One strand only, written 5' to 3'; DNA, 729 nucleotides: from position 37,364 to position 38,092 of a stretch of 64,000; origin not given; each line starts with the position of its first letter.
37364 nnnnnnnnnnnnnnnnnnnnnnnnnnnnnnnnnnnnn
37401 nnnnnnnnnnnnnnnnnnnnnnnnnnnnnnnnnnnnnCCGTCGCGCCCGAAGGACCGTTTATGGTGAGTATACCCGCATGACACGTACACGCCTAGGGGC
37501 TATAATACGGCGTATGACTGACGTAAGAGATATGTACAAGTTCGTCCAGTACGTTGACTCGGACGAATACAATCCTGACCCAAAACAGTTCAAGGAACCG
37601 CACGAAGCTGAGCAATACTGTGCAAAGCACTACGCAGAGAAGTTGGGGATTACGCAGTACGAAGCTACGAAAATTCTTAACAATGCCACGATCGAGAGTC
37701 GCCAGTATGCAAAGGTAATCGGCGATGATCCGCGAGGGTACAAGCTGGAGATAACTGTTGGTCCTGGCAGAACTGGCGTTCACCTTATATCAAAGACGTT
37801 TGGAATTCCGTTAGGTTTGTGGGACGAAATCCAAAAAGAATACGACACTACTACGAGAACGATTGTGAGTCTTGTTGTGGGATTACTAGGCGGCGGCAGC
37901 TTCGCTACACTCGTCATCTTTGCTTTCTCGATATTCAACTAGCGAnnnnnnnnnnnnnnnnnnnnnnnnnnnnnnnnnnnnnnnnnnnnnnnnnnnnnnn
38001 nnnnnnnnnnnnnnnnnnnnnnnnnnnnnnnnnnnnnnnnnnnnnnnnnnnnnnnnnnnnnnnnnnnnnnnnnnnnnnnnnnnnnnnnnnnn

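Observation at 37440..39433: Low-GC island with IS1595-family transposase and two small cargo ORFs inserted next to the VirD4-like gene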

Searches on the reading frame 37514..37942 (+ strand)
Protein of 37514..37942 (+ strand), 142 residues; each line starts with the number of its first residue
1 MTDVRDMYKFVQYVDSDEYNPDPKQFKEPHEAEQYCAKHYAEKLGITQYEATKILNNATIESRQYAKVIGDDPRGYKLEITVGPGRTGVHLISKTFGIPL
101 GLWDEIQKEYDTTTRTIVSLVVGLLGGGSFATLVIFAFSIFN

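Call 7: search_protein_families(library=pfam, proteins=[window:37514-37942:+], max_evalue=0.01)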
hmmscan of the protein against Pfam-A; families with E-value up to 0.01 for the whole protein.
window:37514-37942:+ (142 aa): 0 families

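Call 8: search_protein_families(library=ncbifam, proteins=[window:37514-37942:+], max_evalue=0.01)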
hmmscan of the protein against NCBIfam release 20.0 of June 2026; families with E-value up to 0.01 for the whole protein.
window:37514-37942:+ (142 aa): 0 families

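Call 27: find_homologous_proteins(query=window:37514-37942:+, max_evalue=0.001)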
Query window:37514-37942:+ (142 aa): 1 proteins with E <= 0.001 among 18 candidates.
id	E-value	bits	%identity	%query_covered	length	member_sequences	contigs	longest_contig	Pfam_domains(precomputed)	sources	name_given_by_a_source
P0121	4.2e-86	304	100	96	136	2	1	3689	-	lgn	-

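Call 36: search_protein_families(library=padloc, proteins=[window:37514-37942:+], max_evalue=0.1)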
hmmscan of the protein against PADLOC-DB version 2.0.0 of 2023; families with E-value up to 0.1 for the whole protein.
window:37514-37942:+ (142 aa): 0 families

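Call 55: search_protein_representatives(protein=window:37514-37942:+)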
Query: 142 residues. Proteins with E-value up to 0.001 (for the whole library): 12; up to 1e-10: 2; up to 1e-30: 1. The best 12 are listed.
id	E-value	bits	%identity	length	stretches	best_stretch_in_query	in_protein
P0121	1.3e-86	303.8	100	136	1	7-142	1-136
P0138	7.7e-13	64.8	39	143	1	1-124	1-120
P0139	2.9e-08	49.9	36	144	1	1-139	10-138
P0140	5.6e-08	49.0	36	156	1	1-127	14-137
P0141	4.8e-07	46.0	34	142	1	1-136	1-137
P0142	5.9e-07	45.7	38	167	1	1-115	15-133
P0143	7.1e-07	45.4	41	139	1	4-122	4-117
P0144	2.9e-06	43.4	35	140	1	1-128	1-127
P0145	4.5e-06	42.8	31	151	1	1-125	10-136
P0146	7.6e-06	42.1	31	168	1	1-133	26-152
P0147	3.6e-05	39.9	36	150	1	1-118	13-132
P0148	2.2e-04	37.4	34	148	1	1-125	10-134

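Call 57: find_encoding_contigs(protein=P0138, flank=4000, max_places=4)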
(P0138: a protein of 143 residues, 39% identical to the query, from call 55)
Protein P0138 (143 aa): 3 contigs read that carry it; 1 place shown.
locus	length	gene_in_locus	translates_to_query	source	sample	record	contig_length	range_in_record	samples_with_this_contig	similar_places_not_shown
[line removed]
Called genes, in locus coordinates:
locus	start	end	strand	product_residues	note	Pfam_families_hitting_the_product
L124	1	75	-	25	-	?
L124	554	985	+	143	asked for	-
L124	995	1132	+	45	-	-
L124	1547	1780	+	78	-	?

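Call 68: predict_structure(alignment_id=A4)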
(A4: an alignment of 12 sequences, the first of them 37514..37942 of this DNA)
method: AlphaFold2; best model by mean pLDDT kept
length: 142 residues; sequences in the alignment: 12
mean_pLDDT: 71.8   pTM: 0.58
mean pLDDT of the five models: 71.8, 66.3, 62.3, 61.5, 56.6
residues with pLDDT >= 90: 24; 70-90: 51; 50-70: 54; < 50: 13
segments of 3 or more residues with pLDDT < 50: 94-99, 126-128
pLDDT, mean of each block of 10 residues (from residue 1): 79 88 87 93 95 84 74 82 62 50 57 52 50 57 45
secondary structure, 60 per line:
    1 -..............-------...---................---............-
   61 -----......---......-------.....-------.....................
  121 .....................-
elements in order: H2-15 H29-44 H48-59 E66-71 E75-80 H88-92 H100-141

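Call 79: search_protein_families(library=phrogs, proteins=[window:37514-37942:+], max_evalue=0.01)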
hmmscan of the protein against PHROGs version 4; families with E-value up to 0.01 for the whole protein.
window:37514-37942:+ (142 aa): 0 families

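Call 85: find_encoding_contigs(protein=P0139, flank=4000, max_places=6)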
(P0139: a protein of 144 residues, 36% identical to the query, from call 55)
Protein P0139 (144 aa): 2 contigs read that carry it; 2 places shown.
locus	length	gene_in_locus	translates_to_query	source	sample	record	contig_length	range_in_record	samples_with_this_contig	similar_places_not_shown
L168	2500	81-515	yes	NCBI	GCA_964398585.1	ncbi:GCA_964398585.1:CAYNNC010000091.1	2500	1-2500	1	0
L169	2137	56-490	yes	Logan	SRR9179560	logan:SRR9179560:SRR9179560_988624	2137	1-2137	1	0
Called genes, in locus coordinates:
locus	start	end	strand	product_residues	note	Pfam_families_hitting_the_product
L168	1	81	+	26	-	?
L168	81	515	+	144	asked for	-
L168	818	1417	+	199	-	PF01936:NYN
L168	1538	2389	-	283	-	PF12760:Zn_ribbon_IS1595 (weak), PF12762:DDE_Tnp_IS1595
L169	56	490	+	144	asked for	-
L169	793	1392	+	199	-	PF01936:NYN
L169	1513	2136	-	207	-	?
